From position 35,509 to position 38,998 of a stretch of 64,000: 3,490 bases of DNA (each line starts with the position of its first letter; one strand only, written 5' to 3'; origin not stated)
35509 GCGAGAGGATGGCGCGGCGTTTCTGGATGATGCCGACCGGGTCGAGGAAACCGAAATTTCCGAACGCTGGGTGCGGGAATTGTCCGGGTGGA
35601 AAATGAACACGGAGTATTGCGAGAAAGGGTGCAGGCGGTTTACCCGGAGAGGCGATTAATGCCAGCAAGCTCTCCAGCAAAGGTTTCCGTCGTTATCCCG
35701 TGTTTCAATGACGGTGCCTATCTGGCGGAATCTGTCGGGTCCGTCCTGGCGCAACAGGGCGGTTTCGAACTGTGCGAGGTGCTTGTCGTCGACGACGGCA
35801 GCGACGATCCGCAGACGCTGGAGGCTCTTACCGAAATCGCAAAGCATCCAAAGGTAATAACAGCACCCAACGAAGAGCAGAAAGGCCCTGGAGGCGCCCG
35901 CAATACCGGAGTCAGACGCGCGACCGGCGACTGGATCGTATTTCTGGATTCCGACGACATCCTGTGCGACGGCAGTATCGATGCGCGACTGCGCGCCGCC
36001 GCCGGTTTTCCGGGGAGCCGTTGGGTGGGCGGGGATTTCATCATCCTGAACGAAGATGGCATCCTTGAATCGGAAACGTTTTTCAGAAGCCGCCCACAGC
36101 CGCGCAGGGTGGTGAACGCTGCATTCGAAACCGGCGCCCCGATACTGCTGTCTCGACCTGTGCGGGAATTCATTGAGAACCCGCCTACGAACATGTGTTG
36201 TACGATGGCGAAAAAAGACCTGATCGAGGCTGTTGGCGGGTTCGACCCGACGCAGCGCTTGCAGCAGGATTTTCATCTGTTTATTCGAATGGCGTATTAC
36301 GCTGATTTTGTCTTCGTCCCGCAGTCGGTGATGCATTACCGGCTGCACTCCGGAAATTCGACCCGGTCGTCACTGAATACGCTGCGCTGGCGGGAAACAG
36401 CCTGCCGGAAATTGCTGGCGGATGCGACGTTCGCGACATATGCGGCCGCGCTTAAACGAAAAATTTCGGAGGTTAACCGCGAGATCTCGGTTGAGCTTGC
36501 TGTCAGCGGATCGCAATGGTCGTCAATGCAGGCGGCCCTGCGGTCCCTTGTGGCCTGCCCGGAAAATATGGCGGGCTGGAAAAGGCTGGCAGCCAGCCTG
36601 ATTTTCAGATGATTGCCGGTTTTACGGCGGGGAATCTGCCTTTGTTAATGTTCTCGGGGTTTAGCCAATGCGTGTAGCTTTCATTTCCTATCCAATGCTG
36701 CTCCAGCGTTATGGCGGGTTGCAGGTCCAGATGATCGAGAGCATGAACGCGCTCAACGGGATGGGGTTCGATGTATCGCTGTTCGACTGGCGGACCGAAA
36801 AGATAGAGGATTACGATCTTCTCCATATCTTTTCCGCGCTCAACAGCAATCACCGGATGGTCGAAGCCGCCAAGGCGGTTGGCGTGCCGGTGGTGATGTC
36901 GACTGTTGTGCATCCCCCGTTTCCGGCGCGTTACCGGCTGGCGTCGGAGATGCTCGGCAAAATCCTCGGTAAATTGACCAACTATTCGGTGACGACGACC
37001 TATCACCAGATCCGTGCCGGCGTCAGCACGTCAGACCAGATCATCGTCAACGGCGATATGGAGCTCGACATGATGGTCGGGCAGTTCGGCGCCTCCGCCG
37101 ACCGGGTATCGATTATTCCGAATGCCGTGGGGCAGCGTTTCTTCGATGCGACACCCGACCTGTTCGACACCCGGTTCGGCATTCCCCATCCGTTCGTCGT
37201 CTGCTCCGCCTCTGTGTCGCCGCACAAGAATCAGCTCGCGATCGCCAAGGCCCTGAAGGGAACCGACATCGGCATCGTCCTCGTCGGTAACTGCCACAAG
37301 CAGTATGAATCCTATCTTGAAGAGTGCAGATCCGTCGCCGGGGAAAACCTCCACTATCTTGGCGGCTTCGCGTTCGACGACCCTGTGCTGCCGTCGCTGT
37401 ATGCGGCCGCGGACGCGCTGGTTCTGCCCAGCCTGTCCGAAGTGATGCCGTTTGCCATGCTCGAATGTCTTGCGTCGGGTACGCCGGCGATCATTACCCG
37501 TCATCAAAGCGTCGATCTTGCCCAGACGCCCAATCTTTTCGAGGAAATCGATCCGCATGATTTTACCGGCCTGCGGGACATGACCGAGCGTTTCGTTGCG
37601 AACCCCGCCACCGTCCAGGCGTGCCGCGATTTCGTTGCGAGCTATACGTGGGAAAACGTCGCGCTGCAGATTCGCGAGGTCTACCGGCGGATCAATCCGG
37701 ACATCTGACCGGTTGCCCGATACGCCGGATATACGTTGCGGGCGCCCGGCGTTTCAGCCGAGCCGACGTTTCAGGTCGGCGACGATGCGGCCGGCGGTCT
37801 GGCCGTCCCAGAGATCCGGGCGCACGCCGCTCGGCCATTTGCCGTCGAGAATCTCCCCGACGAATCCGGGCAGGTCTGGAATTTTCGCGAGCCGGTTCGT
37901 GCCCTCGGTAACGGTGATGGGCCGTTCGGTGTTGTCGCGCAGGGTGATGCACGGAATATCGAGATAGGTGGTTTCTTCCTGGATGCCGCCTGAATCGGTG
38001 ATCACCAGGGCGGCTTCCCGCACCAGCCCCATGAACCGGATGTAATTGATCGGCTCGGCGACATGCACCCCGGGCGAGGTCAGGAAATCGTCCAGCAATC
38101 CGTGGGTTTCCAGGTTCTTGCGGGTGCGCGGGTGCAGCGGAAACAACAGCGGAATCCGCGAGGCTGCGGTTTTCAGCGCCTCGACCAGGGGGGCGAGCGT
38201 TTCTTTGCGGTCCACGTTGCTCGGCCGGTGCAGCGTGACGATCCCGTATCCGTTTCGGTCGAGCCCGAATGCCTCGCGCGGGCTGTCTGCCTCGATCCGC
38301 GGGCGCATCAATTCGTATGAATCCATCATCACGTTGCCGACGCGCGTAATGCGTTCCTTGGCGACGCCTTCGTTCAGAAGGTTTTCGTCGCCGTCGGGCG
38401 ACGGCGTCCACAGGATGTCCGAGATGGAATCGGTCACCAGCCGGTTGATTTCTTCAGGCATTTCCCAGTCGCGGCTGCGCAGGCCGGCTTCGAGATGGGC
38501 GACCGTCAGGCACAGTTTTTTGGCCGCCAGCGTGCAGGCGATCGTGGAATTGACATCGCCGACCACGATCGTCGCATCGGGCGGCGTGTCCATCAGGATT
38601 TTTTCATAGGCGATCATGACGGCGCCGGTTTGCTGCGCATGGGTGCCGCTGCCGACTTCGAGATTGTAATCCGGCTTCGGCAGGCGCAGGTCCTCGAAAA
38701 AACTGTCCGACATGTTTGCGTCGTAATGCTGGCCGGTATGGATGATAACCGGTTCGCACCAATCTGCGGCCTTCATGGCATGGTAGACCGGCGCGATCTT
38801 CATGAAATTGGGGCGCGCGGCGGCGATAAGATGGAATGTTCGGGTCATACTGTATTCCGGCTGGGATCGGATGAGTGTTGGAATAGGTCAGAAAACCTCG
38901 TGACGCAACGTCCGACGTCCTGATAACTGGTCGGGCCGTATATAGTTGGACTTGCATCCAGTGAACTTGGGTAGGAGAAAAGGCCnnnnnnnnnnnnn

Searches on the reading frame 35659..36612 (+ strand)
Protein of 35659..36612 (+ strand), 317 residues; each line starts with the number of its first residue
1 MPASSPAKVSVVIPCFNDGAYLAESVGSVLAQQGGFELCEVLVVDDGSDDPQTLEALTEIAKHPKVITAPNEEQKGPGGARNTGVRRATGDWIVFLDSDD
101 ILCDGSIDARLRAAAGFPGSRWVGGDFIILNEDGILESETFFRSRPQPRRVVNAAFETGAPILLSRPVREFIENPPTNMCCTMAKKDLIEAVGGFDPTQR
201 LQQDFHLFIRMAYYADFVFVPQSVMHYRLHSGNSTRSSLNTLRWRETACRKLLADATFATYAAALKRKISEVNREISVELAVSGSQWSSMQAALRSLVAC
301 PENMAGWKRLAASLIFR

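Call 20: search_protein_families(library=ncbifam, proteins=[window:35659-36612:+], max_evalue=0.00001)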
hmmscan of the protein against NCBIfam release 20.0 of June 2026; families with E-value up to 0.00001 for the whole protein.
window:35659-36612:+ (317 aa): 16 families
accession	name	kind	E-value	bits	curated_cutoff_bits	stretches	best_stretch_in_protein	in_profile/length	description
NF041875.1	EPS_EpsD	equivalog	4.2e-22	79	370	1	9-102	1-92/325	exopolysaccharide biosynthesis glycosyltransferase EpsD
TIGR03965.1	mycofact_glyco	equivalog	5.9e-17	61.7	280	1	3-109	70-174/467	mycofactocin biosynthesis glycosyltransferase MftF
NF050050.1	ProtGlycPglI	equivalog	1.1e-14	54.6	500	1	7-138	2-129/306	GalNAc(5)-diNAcBac-PP-undecaprenol beta-1,3-glucosyltransferase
NF007482.0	PRK10073.1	equivalog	1.8e-14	53.5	423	1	5-103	4-99/334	glycosyltransferase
TIGR03937.1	PgaC_IcaA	equivalog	2e-13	50.1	422.3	1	6-105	44-141/407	poly-beta-1,6-N-acetyl-D-glucosamine synthase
TIGR04283.1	glyco_like_mftF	equivalog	4e-13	49.5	182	1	9-113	1-95/221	TIGR04283 family arsenosugar biosynthesis glycosyltransferase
NF047683.1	TeichurnBiosyTuaG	equivalog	6.8e-13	48.8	400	1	7-110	6-107/252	teichuronic acid biosynthesis protein TuaG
NF038299.1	EPS_HpsN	equivalog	5e-11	42.1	425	1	8-109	2-101/317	hormogonium polysaccharide biosynthesis glycosyltransferase HpsN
TIGR04242.1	nodulat_NodC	equivalog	1.5e-09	37.3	550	1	6-104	47-146/395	chitooligosaccharide synthase NodC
NF041394.1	GtaseAglG_Halo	equivalog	1.6e-09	37.5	440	1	8-102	2-95/304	glucosyl-dolichyl phosphate glucuronosyltransferase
NF038302.1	EPS_HpsE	equivalog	7.1e-09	35.1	300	1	8-101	2-98/307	hormogonium polysaccharide biosynthesis glycosyltransferase HpsE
NF053739.1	GlytfEpsEBac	equivalog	2.8e-08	33.1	450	1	8-151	2-143/265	glycosyltransferase EpsE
NF010496.0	PRK13915.1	equivalog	5.2e-08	32.3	262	1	6-100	30-127/307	glucosyl-3-phosphoglycerate synthase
NF007453.0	PRK10018.1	equivalog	1.7e-06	27.9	382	1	8-101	7-98/280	colanic acid biosynthesis glycosyltransferase WcaA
TIGR04017.1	WcaA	equivalog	3.2e-06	27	495.75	1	8-101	6-97/279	colanic acid biosynthesis glycosyltransferase WcaA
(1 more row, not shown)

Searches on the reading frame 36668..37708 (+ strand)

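Call 20: search_protein_families(library=ncbifam, proteins=[window:36668-37708:+], max_evalue=0.00001)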
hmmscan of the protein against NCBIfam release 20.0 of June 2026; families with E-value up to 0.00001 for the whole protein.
window:36668-37708:+ (346 aa): 6 families
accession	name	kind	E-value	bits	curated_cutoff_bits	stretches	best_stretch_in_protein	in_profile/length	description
TIGR04047.1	MSMEG_0565_glyc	hypoth_equivalog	3.9e-14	52.5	259.85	1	130-341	147-373/373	MSMEG_0565 family glycosyltransferase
NF041010.1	glycosy_Agl16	equivalog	7.6e-12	44.8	575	1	120-341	132-350/352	glycosylation protein Agl16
TIGR03449.1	mycothiol_MshA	equivalog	2e-10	40.2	462.5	1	119-342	162-403/406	D-inositol-3-phosphate glycosyltransferase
TIGR03088.1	stp2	hypoth_equivalog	1.4e-08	34.2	409.05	1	138-318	153-344/374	TIGR03088 family PEP-CTERM/XrtA system glycosyltransferase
NF038295.1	EPS_HpsP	equivalog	1.7e-06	27.3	550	0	34-342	78-387/388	hormogonium polysaccharide biosynthesis glycosyltransferase HpsP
TIGR02095.1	glgA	subfamily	3.4e-06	26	328.45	1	192-341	315-476/477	glycogen/starch synthase, ADP-glucose type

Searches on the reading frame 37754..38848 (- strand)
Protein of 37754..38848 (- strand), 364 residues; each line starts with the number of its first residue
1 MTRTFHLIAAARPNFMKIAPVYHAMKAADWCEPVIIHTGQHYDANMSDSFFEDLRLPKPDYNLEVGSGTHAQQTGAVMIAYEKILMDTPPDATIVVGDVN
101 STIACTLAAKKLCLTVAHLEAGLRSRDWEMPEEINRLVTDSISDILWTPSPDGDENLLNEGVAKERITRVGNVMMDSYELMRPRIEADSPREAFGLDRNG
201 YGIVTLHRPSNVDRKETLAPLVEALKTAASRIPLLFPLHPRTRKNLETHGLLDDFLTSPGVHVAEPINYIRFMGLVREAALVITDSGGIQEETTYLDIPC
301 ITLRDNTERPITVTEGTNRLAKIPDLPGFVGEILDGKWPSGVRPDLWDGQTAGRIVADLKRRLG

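Call 20: search_protein_families(library=ncbifam, proteins=[window:37754-38848:-], max_evalue=0.00001)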
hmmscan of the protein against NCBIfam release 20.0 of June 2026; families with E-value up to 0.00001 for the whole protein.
window:37754-38848:- (364 aa): 2 families
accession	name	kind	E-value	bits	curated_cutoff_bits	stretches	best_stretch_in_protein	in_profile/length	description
TIGR00236.1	wecB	equivalog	1.6e-82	277.6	210.15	1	8-321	6-318/366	non-hydrolyzing UDP-N-acetylglucosamine 2-epimerase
TIGR03568.1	NeuC_NnaA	equivalog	7e-15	54.8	235.9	1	7-301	5-304/365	UDP-N-acetylglucosamine 2-epimerase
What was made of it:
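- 37754..38848 (-): WecB, the non-hydrolysing UDP-GlcNAc 2-epimerase; a frequent neighbour of CTLD homologs. TIGR00236 277.6 bits against a cut-off of 210 (call 20).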
